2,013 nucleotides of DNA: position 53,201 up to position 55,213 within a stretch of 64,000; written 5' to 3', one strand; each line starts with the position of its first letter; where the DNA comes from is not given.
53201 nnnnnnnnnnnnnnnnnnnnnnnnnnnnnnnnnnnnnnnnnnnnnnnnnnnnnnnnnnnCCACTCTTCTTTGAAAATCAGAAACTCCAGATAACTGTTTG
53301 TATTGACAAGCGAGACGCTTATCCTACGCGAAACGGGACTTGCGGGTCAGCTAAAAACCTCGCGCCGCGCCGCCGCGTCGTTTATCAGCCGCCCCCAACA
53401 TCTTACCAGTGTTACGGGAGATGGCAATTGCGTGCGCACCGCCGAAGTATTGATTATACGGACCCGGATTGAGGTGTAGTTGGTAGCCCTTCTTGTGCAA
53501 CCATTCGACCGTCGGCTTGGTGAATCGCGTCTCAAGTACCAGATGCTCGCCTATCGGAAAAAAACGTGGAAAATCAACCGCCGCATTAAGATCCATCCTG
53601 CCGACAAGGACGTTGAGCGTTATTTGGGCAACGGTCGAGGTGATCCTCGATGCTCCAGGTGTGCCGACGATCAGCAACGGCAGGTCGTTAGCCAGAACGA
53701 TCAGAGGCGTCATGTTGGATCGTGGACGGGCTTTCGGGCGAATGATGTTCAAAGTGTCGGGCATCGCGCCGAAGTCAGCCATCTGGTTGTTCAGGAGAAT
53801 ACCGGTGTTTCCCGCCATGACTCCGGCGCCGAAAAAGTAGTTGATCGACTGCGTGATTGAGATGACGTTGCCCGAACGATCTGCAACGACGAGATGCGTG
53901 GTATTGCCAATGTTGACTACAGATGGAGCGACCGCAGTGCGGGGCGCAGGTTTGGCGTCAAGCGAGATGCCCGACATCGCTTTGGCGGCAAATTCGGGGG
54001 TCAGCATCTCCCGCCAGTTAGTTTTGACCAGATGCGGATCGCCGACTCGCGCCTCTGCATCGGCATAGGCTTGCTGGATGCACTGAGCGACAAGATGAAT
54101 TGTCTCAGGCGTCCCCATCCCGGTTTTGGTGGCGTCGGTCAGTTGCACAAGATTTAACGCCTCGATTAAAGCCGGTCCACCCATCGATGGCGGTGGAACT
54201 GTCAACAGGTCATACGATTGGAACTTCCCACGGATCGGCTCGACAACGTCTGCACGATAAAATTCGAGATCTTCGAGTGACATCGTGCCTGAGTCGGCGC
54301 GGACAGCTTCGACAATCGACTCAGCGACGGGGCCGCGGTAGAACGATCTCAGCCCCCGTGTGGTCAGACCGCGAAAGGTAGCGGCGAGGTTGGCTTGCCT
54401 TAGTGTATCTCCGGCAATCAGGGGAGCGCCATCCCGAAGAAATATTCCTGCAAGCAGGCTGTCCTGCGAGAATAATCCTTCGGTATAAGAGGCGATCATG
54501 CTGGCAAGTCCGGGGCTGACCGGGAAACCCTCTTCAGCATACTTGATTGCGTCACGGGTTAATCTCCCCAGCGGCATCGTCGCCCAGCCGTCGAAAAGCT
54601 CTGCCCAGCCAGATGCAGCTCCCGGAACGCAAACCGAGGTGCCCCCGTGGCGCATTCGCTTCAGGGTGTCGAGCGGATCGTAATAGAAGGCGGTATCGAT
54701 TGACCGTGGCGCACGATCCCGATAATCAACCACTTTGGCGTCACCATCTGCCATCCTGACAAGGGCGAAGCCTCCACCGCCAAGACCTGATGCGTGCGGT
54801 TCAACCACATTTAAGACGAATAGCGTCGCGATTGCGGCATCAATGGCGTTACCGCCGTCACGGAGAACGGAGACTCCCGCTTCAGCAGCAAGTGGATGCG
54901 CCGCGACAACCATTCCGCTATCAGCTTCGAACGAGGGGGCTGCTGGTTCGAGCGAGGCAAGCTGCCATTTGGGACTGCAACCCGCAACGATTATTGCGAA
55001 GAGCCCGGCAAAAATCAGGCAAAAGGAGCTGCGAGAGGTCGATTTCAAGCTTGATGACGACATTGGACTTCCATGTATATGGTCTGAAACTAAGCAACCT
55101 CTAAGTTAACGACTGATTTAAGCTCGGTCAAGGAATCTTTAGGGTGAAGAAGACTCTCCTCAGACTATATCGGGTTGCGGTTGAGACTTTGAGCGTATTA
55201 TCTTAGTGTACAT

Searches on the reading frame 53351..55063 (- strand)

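Call 19: search_protein_families(library=pfam, proteins=[window:53351-55063:-], max_evalue=0.01)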
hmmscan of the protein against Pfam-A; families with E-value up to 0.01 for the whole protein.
window:53351-55063:- (570 aa): 1 family
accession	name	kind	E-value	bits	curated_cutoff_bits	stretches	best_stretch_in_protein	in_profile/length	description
PF01019.26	G_glu_transpept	-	1.3e-135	453.5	27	1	65-565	2-512/512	Gamma-glutamyltranspeptidase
